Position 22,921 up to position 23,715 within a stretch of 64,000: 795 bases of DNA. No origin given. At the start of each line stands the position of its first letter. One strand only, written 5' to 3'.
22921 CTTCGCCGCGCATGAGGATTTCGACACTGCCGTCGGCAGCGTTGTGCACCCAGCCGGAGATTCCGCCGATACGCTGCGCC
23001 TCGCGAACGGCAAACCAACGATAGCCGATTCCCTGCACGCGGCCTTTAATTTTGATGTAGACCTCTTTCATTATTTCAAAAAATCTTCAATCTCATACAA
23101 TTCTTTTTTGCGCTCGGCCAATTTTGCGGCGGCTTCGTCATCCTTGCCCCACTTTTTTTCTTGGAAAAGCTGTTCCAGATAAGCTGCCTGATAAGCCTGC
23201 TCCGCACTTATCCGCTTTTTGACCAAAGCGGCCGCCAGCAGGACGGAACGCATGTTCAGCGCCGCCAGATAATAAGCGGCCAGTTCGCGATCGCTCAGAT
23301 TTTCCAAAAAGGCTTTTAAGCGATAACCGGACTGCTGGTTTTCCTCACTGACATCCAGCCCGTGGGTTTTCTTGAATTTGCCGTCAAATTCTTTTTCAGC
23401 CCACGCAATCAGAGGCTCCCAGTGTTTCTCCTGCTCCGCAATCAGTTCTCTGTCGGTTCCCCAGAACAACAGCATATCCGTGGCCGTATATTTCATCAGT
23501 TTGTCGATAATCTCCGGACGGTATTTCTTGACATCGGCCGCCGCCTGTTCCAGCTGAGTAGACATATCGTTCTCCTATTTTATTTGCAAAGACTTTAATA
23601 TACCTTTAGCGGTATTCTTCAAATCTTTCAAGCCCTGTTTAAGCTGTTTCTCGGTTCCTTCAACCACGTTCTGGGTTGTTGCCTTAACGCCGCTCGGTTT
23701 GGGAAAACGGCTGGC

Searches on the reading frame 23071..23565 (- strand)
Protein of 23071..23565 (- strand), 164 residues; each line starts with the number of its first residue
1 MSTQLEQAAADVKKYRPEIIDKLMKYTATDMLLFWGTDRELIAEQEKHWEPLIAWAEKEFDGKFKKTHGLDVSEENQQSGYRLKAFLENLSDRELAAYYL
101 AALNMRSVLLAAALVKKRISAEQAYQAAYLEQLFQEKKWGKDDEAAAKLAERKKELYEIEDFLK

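Call 62: search_protein_families(library=pfam, proteins=[window:23071-23565:-], max_evalue=0.001)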
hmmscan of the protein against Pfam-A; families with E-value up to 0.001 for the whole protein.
window:23071-23565:- (164 aa): 1 family
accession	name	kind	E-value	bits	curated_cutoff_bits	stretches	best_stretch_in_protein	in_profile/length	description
PF07542.16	ATP12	-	6.8e-10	39.6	27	1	3-57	65-124/124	ATP12 chaperone protein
